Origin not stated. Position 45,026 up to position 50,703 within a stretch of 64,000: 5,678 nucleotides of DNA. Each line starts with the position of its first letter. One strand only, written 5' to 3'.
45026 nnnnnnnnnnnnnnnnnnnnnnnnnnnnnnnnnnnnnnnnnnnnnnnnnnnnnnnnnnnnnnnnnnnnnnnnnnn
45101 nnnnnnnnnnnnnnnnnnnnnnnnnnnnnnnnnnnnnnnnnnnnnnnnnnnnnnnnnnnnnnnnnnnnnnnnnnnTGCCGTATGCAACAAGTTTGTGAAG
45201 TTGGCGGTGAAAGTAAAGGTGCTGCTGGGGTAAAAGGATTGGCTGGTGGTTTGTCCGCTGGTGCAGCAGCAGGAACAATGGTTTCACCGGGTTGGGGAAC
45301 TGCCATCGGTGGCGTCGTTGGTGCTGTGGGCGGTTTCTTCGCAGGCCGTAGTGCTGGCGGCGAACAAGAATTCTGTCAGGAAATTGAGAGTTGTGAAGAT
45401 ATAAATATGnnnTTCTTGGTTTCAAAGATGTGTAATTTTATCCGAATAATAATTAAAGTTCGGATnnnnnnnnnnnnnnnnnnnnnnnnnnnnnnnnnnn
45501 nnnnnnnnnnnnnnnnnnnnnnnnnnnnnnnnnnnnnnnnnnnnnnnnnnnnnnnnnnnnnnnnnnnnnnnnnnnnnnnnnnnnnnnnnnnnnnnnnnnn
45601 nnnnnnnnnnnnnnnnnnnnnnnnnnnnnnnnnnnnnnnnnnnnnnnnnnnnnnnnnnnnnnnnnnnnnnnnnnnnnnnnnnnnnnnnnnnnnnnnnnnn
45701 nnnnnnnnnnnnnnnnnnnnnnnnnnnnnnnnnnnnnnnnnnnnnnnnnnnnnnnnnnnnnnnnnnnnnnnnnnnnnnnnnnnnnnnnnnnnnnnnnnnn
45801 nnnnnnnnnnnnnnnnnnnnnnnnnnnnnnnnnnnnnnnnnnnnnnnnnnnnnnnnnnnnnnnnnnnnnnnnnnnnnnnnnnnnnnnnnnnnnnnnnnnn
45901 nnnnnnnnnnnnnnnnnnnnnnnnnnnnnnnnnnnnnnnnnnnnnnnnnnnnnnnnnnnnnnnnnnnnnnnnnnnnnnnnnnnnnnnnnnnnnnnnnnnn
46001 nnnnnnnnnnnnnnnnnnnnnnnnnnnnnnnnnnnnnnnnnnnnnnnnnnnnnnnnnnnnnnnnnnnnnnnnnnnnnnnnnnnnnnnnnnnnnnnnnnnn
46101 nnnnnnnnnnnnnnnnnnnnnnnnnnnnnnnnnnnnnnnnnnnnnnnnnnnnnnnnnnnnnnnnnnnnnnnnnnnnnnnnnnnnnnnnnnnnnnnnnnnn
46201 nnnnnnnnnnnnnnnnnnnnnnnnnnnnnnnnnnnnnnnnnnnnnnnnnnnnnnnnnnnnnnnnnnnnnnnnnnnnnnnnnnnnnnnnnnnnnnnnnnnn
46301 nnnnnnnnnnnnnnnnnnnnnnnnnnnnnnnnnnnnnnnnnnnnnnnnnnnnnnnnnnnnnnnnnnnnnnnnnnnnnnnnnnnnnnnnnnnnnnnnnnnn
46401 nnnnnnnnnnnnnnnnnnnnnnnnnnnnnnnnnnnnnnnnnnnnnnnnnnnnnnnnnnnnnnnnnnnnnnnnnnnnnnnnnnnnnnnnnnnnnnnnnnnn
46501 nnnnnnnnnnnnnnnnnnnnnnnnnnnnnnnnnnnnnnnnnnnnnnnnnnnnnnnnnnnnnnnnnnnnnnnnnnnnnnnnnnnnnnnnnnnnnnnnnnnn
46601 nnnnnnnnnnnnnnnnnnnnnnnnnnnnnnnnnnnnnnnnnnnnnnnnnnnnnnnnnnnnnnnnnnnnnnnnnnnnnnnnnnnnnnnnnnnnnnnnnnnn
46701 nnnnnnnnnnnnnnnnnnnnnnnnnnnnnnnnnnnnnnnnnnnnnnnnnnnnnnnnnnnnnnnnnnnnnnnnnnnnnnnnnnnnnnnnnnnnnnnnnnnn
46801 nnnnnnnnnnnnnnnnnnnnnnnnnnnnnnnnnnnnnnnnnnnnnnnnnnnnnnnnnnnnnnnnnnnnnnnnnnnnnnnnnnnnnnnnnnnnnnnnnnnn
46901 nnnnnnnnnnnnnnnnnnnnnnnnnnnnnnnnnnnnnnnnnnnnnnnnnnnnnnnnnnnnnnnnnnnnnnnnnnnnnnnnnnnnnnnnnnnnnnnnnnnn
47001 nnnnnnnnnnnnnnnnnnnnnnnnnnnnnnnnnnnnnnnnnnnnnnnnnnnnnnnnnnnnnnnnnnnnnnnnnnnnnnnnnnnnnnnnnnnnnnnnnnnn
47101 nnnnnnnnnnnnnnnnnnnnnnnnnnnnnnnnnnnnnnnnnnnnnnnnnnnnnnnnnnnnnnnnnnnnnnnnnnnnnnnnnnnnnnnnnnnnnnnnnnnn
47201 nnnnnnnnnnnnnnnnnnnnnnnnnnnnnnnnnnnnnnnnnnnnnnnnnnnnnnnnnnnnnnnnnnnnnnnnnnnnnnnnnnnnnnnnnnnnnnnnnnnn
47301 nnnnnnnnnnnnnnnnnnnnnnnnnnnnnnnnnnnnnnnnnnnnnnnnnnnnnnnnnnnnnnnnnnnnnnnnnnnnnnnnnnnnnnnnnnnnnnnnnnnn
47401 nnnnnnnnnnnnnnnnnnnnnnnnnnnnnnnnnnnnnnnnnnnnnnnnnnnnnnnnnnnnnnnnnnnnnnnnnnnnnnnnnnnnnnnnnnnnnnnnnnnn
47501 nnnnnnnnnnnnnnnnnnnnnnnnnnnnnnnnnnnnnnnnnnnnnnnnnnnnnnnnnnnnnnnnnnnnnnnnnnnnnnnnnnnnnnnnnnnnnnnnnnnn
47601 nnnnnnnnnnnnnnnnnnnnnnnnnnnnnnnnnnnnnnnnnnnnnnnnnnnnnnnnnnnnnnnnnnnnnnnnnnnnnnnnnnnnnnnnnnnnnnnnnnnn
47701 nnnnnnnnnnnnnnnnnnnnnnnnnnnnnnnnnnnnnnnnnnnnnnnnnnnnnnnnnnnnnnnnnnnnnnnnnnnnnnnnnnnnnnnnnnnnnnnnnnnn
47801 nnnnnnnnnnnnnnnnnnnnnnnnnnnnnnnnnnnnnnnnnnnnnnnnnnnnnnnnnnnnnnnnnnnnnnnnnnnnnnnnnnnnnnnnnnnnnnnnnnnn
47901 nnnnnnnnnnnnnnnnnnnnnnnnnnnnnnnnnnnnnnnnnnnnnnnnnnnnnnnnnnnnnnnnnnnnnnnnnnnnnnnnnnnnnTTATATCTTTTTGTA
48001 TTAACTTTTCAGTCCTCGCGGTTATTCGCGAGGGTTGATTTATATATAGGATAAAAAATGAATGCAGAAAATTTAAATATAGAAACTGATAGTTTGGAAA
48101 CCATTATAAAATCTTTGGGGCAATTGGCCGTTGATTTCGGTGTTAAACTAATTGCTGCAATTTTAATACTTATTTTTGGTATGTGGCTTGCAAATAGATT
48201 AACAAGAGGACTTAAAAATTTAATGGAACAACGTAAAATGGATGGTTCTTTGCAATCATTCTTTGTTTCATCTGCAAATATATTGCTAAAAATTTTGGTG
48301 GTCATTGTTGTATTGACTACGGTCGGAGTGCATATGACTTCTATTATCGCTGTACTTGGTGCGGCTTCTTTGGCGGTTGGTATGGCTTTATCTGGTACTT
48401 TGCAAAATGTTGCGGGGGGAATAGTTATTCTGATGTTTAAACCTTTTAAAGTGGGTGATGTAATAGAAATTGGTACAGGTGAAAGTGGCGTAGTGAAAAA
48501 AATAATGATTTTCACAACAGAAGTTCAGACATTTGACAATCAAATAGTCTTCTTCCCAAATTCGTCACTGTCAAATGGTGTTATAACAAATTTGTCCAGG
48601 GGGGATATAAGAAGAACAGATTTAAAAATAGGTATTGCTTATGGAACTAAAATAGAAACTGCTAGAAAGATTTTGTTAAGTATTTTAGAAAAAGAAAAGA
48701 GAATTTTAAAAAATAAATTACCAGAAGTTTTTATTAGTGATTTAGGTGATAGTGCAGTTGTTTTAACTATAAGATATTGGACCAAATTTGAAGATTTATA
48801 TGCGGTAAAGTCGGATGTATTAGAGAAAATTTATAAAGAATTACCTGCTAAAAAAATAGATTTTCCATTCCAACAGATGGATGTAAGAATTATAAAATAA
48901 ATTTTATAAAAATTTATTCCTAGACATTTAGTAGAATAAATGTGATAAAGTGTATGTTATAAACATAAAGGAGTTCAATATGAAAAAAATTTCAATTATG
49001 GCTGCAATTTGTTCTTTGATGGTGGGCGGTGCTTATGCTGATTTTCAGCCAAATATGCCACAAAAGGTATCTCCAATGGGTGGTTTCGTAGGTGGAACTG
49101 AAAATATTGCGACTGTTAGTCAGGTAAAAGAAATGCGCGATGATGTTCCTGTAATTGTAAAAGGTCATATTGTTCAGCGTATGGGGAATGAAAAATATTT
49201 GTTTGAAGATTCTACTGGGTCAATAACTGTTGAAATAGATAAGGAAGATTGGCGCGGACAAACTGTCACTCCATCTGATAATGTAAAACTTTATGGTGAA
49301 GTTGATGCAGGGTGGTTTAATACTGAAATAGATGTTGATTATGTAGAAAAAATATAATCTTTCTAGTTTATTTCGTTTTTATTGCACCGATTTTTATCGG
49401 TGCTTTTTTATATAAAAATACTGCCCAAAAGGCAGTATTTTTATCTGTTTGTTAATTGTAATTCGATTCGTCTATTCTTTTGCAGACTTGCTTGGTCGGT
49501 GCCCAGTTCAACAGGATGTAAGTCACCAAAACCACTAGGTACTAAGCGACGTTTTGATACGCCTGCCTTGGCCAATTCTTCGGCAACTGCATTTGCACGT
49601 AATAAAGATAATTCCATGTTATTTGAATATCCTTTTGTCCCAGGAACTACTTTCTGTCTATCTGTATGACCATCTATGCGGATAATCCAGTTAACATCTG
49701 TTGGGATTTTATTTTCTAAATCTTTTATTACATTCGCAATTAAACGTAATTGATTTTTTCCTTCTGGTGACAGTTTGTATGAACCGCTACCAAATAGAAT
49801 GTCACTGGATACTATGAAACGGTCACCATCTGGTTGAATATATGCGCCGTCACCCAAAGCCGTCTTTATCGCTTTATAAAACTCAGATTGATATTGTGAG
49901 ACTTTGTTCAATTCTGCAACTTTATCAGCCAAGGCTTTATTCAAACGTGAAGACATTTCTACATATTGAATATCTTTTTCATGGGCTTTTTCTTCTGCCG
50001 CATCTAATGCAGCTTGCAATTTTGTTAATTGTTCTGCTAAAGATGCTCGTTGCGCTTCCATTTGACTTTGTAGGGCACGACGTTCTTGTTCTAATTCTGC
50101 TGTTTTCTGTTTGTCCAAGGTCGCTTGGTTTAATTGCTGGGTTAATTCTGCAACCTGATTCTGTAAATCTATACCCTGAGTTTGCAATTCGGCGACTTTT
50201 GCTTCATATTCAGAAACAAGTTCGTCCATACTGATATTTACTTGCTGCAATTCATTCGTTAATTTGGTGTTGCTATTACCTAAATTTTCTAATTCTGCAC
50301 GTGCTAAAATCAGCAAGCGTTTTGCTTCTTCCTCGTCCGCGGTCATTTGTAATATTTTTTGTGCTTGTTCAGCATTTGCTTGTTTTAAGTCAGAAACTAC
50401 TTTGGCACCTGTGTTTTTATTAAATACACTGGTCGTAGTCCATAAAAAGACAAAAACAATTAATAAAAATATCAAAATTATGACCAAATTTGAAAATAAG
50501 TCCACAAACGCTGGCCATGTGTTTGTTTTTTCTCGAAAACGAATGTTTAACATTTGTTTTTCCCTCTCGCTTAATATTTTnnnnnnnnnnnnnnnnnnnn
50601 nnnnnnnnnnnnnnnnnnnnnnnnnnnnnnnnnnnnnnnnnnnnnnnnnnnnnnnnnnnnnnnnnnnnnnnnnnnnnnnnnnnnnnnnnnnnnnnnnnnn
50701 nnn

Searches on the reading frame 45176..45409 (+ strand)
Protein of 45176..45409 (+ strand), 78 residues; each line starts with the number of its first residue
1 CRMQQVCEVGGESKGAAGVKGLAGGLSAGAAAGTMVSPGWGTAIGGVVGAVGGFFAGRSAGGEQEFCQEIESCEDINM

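Call 59: search_protein_families(library=pfam, proteins=[window:45176-45409:+], max_evalue=1)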
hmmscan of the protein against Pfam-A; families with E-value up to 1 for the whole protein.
seq(78 aa): 7 families
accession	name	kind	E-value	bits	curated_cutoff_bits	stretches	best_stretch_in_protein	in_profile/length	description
PF13488.11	Gly-zipper_Omp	-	0.002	18.5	25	1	21-60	2-42/46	Glycine zipper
PF10439.15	Bacteriocin_IIc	-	0.013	16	27.1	1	10-53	17-56/59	Bacteriocin class II with double-glycine leader peptide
PF20721.2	C19orf12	-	0.018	15.3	30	1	3-56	23-79/163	C19orf12-like protein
PF13441.11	Gly-zipper_YMGG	-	0.047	13.9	28.9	1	18-58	3-44/45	YMGG-like Gly-zipper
PF06897.17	DUF1269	-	0.14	12.9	26.9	1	24-71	3-49/100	Protein of unknown function (DUF1269)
PF05433.20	Rick_17kDa_Anti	-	0.32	11.4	24.2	1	22-61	4-43/43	Glycine zipper 2TM domain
PF25688.1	P22_gp7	-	0.41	10.9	28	1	14-55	187-230/230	Bacteriophage P22 DNA ejection protein gp7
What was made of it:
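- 43259..45412 (+): Paralog C. Shares the body to about residue 605 of the target and carries a true glycine zipper near its C-terminus. Gly-zipper_Omp scores 18.5 bits, below the 25-bit cut-off (call 59).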

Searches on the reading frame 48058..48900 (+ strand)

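Call 14: search_protein_families(library=pfam, proteins=[window:48058-48900:+], max_evalue=0.001)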
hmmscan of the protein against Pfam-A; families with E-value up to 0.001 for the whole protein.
window:48058-48900:+ (280 aa): 4 families
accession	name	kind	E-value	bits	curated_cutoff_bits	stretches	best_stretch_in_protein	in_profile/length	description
PF00924.24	MS_channel_2nd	-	1.4e-19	70.3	20.2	1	114-181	2-68/68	Mechanosensitive ion channel, beta-domain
PF21082.3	MS_channel_3rd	-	1.1e-13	51.9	21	1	189-269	3-88/88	Mechanosensitive ion channel MscS, C-terminal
PF05552.17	MS_channel_1st_1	-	4.8e-09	36.4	22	1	19-62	5-48/50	Mechanosensitive ion channel, conserved TM helix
PF21088.3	MS_channel_1st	-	0.00061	20.2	23.1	1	74-111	4-41/42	Mechanosensitive ion channel, transmembrane helices 2/3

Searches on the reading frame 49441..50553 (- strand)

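Call 14: search_protein_families(library=pfam, proteins=[window:49441-50553:-], max_evalue=0.001)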
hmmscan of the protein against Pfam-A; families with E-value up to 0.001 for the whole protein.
window:49441-50553:- (370 aa): 1 family
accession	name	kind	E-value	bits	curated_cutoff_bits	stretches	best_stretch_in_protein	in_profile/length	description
PF00691.25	OmpA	-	8.1e-16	58.6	27.2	1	253-361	1-98/98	OmpA family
